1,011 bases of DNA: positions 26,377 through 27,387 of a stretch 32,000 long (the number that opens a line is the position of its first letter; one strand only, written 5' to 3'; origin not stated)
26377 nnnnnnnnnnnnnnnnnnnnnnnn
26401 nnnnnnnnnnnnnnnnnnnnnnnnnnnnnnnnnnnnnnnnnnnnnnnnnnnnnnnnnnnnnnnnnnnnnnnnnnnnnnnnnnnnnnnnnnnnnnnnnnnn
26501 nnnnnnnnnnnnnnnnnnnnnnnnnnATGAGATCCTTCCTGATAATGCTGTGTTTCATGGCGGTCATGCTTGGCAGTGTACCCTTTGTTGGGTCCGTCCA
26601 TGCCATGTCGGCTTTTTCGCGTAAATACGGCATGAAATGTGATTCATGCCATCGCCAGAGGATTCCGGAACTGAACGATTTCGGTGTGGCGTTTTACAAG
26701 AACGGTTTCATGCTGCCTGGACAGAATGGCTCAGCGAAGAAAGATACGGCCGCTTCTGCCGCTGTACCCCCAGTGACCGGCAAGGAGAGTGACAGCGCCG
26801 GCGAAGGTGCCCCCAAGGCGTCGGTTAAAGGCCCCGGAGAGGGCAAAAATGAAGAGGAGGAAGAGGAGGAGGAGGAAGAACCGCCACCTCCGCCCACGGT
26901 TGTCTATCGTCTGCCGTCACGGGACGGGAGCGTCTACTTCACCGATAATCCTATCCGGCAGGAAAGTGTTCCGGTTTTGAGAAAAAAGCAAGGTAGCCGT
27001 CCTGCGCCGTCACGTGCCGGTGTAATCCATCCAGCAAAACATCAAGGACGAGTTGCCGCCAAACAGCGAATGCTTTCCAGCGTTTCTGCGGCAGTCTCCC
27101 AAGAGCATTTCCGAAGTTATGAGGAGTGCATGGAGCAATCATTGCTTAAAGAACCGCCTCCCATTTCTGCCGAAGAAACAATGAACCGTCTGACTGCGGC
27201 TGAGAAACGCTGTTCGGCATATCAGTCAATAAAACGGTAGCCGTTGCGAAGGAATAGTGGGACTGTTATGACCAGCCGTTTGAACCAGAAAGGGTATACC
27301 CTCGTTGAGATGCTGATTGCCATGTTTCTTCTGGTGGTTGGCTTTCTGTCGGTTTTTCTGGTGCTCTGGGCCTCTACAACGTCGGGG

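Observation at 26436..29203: Secreted single-haem-motif / DUF4124-like protein heads a minor-pilin (pilV-W-X-Y1) operon behind a sigma-54-like promoter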

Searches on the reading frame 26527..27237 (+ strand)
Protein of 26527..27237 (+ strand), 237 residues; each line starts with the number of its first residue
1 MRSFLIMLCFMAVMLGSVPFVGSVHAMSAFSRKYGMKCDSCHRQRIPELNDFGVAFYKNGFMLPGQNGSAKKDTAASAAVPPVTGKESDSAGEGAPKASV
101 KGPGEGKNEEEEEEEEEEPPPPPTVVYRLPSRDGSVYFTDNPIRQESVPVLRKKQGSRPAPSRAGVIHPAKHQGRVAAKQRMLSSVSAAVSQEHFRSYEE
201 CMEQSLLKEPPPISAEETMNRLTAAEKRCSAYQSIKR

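Call 6: search_protein_families(library=pfam, proteins=[window:26527-27237:+], max_evalue=1)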
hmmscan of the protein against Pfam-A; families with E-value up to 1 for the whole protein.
window:26527-27237:+ (237 aa): 0 families

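Call 7: search_protein_families(library=ncbifam, proteins=[window:26527-27237:+], max_evalue=1)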
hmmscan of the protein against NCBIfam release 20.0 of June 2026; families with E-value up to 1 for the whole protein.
window:26527-27237:+ (237 aa): 0 families

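Call 8: find_homologous_proteins(query=window:26527-27237:+, max_evalue=0.01)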
Query window:26527-27237:+ (237 aa): 30 proteins with E <= 0.01 among 651 candidates.
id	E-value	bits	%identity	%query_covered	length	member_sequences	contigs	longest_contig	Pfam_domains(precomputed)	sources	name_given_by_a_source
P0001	1.4e-152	524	100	100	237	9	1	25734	-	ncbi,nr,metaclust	ncbi:cytochrome c, putative [Geobacter metallireducens RCH3]|nr:cytochrome c, putative [Geobacter me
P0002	2.5e-86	307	63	100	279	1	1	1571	-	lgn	-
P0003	3.9e-86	307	61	100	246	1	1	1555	-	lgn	-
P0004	4.2e-83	297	66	95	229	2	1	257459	-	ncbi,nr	ncbi:MAG: cytochrome C [Desulfuromonadales bacterium]|nr:MAG: cytochrome C [Desulfuromonadales bacte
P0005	2.6e-82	294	60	92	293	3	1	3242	-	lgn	-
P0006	7.5e-75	270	58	94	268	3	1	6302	-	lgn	-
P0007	5.9e-73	264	58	92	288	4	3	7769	-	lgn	-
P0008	4.5e-71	257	58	97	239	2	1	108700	-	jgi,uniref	uniref:Cytochrome C n=1 Tax=Geobacter metallireducens TaxID=28232 RepID=A0A831UA51_GEOME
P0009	4.0e-48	182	44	98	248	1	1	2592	-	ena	-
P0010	8.4e-45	171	43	100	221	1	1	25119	-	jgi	-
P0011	2.9e-44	170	41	100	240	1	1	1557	-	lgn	-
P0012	9.2e-43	165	41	95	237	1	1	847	-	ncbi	-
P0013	4.5e-42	163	41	99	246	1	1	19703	-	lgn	-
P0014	5.5e-42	162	40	99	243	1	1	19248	-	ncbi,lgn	-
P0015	2.9e-39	153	42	98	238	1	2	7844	-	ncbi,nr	ncbi:hypothetical protein ANRL1_00524 [Anaerolineae bacterium]|nr:hypothetical protein ANRL1_00524 [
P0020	1.5e-35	141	40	97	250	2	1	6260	-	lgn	-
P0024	5.3e-31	126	35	88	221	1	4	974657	-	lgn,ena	-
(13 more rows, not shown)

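Call 11: find_related_loci(query=A1, collection=genome_contigs, flank=10000)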
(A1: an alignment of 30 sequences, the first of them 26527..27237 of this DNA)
Query A1 (237 aa) in genome_contigs; peptide patterns used: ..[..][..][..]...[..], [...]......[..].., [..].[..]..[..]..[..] (x = any residue, [..] = any of these).
472 stretches matched a pattern; 11 encode a relative of the query (tblastn E <= 1e-3); 9 distinct loci.
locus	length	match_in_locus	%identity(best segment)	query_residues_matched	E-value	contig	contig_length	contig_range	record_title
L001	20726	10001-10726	63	1-237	2e-89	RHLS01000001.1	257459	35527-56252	MAG: Desulfuromonadales bacterium isolate GT-UBC1 NODE_7_length_257459_cov_49.5177_ID_404558, whole genome shotgun seque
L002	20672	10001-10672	58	19-237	5e-72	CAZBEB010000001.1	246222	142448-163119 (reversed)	MAG TPA_asm: uncultured Geobacter sp. isolate binchicken_co269_196 genome assembly, contig: NODE_35_length_246222_cov_70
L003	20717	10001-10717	42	1-237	4e-47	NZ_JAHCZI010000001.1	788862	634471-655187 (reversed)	Geobacter hydrogenophilus strain DSM 13691 NODE_1_length_788862_cov_233.631665, whole genome shotgun sequence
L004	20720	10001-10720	36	4-237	3e-42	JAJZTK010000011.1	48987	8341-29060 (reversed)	MAG: Deltaproteobacteria bacterium isolate SKS3.bin71 NODE_985_length_48987_cov_2.025194, whole genome shotgun sequence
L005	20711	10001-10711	36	1-232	9e-38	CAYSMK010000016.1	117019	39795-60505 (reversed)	MAG TPA_asm: uncultured Geobacter sp. isolate binchicken_co269_58 genome assembly, contig: NODE_158_length_117019_cov_23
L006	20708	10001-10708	33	1-237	3e-37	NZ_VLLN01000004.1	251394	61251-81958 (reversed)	Geobacter argillaceus strain ATCC BAA-1139 Ga0052872_scaffold00004.4, whole genome shotgun sequence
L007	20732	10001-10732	38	5-237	8e-36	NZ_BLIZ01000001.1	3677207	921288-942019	Geobacter sp. AOG1 scaffold1, whole genome shotgun sequence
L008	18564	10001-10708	40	4-237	1e-41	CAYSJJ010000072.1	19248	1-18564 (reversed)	MAG TPA_asm: uncultured Geobacter sp. isolate binchicken_co158_41 genome assembly, contig: NODE_2530_length_19248_cov_6.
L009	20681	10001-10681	39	20-237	2e-35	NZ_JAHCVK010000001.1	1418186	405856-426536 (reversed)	Geomobilimonas luticola strain JCM 17780 NODE_1_length_1418186_cov_221.788490, whole genome shotgun sequence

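Call 12: search_protein_families(library=pfam, alignment_id=A1, max_evalue=10)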
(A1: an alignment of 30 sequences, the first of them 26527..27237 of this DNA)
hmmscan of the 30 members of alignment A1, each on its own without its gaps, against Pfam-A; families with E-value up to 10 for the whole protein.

A. member 1, window:26527-27237:+ (237 aa): 0 families

B. families by the number of members that match (of 30 scanned): 11 families
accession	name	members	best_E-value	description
PF13511.11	DUF4124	5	0.0031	Domain of unknown function (DUF4124)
PF16101.10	PRIMA1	3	0.14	Proline-rich membrane anchor 1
PF05795.16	Plasmodium_Vir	2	0.19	Plasmodium vivax Vir protein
PF05656.20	DUF805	1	0.0097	Protein of unknown function (DUF805)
PF05308.16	Mito_fiss_reg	1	0.29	Mitochondrial fission regulator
PF21334.2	ATPD_C_fung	1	0.42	Fungal epsilon subunit of F1F0-ATP synthase C-terminal domain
PF15240.11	Pro-rich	1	0.83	Proline-rich protein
PF04929.17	Herpes_DNAp_acc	1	1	Herpes DNA replication accessory factor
PF11711.13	Tim54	1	1.2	Inner membrane protein import complex subunit Tim54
PF00428.24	Ribosomal_60s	1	1.6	60s Acidic ribosomal protein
PF13442.11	Cytochrome_CBB3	1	2.7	Cytochrome C oxidase, cbb3-type, subunit III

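Call 26: predict_structure(alignment_id=A1)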
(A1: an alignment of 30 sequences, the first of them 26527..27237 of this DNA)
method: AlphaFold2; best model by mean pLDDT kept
length: 237 residues; sequences in the alignment: 30
mean_pLDDT: 61.7   pTM: 0.29
mean pLDDT of the five models: 61.7, 60.0, 58.5, 57.7, 57.1
residues with pLDDT >= 90: 40; 70-90: 34; 50-70: 71; < 50: 92
segments of 3 or more residues with pLDDT < 50: 67-113, 145-147, 150-189
pLDDT, mean of each block of 10 residues (from residue 1): 88 80 53 62 65 74 51 40 41 42 44 61 65 60 50 45 42 44 42 82 92 95 94 70
secondary structure, 60 per line:
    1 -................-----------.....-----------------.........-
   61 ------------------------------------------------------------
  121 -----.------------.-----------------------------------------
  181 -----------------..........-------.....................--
elements in order: H2-17 H29-33 H51-59 H198-207 H215-235

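Call 42: find_encoding_contigs(protein=P0024, flank=8000, max_places=2)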
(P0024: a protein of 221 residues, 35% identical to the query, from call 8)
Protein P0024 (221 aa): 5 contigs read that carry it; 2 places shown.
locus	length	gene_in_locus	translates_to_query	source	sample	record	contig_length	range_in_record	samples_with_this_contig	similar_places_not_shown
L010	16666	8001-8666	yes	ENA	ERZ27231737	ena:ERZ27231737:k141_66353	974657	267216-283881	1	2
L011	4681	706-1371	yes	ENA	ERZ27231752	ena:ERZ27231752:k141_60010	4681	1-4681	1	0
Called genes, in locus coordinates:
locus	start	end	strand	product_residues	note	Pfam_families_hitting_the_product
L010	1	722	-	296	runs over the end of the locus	PF02754:CCG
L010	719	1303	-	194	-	PF12838:Fer4_7 (faint), PF13183:Fer4_8, PF13187:Fer4_9, PF13237:Fer4_10 (faint), PF13534:Fer4_17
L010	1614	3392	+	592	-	PF00664:ABC_membrane, PF00005:ABC_tran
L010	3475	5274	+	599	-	PF00664:ABC_membrane, PF00005:ABC_tran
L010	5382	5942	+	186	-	PF14512:TM1586_NiRdase (faint), PF00881:Nitroreductase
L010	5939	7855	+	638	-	PF00009:GTP_EFTU, PF03144:GTP_EFTU_D2, PF25461:Beta-barrel_SelB, PF09106:WHD_2nd_SelB, PF09107:WHD_3rd_SelB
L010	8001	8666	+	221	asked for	-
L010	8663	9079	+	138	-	PF07963:N_methyl (weak)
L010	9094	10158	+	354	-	PF16074:PilW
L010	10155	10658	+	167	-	PF14341:PilX_N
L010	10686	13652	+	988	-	PF05567:T4P_PilY1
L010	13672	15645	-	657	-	-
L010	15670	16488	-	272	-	PF00004:AAA (weak), PF07726:AAA_3 (weak), PF07728:AAA_5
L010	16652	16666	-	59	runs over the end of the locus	-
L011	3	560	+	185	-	?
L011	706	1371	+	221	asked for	-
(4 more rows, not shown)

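Call 43: find_encoding_contigs(protein=P0010, flank=8000, max_places=2)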
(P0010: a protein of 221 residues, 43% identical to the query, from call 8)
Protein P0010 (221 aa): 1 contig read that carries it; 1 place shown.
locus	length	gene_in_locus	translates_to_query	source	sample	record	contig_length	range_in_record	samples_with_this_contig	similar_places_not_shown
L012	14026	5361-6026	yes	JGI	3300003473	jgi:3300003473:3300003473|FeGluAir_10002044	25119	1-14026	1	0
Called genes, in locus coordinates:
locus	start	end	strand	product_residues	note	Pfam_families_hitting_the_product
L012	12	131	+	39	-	-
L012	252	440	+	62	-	-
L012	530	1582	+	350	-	-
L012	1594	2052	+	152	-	PF04403:PqiA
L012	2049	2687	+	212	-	PF04403:PqiA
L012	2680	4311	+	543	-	PF02470:MlaD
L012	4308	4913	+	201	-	PF03886:ABC_trans_aux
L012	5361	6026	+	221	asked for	-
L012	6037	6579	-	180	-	PF07963:N_methyl (weak), PF12019:GspH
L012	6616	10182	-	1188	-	-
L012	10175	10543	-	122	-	-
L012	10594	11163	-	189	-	PF14341:PilX_N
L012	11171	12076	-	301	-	PF07963:N_methyl (weak)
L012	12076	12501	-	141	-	PF07963:N_methyl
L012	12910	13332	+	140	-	PF14346:DUF4398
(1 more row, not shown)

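Call 44: find_encoding_contigs(protein=P0015, flank=8000, max_places=2)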
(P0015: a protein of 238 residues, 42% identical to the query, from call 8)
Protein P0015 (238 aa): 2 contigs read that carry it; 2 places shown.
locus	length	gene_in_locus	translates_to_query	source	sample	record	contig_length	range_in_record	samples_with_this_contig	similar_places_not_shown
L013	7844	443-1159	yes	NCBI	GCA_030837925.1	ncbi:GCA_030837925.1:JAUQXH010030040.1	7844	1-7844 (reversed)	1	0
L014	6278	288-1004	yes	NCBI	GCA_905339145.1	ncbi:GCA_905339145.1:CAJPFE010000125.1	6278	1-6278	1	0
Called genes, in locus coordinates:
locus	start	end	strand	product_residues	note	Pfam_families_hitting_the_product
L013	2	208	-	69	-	?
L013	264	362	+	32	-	-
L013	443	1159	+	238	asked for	-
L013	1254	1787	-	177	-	PF07963:N_methyl, PF12019:GspH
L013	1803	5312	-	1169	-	PF05567:T4P_PilY1 (faint)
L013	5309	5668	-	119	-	-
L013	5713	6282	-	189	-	PF14341:PilX_N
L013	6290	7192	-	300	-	PF07963:N_methyl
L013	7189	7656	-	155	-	PF07963:N_methyl (weak)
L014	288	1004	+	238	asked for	-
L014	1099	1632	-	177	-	PF07963:N_methyl, PF12019:GspH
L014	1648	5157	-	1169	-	PF05567:T4P_PilY1 (faint)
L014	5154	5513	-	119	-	-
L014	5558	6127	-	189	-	PF14341:PilX_N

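Call 68: search_solved_structures(query=A3, max_evalue=1, show_alignments=2)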
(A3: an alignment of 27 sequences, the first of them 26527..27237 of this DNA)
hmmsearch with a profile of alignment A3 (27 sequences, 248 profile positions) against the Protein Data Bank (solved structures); distinct sequences matched with E-value up to 1: 2.
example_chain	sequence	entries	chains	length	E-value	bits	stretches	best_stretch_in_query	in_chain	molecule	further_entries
6qvm_A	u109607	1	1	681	0.18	14.8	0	8-43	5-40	Multiheme cytochrome cf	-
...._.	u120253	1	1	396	0.77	12.8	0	34-131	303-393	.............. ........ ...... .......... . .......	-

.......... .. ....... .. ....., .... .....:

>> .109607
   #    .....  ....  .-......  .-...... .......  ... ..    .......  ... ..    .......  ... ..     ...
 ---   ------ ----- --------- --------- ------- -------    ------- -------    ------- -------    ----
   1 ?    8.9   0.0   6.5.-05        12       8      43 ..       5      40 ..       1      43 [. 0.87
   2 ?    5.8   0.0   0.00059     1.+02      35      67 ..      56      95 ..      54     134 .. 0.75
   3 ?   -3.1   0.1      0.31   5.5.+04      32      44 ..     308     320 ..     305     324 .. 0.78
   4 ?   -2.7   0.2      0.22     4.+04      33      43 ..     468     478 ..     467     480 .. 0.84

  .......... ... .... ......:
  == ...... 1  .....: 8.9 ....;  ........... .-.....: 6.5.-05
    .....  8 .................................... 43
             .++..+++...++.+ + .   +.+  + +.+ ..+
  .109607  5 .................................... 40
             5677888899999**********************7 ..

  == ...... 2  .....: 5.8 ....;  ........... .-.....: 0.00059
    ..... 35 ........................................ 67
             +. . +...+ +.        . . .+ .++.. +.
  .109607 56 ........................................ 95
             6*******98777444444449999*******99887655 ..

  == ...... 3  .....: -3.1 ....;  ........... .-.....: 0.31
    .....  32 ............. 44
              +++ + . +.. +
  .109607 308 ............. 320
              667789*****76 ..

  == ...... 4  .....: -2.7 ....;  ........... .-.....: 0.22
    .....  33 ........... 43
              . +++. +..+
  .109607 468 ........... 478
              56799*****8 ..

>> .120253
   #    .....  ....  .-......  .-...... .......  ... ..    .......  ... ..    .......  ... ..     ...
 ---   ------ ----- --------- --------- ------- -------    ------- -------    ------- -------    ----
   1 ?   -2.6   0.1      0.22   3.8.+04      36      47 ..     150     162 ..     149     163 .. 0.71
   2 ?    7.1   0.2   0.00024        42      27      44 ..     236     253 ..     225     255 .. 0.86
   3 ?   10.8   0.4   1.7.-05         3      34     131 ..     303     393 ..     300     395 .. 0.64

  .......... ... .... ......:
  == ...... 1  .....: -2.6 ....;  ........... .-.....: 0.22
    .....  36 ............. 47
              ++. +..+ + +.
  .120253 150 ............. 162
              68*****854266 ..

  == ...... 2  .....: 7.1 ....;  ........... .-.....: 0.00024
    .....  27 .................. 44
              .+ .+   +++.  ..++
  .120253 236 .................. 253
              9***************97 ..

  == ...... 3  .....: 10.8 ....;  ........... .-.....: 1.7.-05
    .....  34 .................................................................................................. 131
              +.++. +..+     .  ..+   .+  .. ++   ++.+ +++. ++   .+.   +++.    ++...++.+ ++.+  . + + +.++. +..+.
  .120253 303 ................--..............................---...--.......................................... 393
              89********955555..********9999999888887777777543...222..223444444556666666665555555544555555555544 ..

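Call 74: find_encoding_contigs(protein=P0020, flank=6000, max_places=2)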
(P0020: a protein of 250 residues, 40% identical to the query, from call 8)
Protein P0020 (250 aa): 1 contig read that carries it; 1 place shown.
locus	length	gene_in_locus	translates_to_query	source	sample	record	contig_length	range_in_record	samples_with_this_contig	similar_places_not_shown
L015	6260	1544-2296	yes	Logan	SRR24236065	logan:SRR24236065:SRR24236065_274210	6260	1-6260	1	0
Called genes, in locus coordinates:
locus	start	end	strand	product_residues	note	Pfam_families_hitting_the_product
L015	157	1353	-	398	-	PF00155:Aminotran_1_2, PF01041:DegT_DnrJ_EryC1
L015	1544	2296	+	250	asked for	-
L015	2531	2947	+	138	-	PF07963:N_methyl (weak)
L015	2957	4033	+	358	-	PF07963:N_methyl (weak), PF16074:PilW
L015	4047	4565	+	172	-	PF14341:PilX_N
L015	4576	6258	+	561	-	?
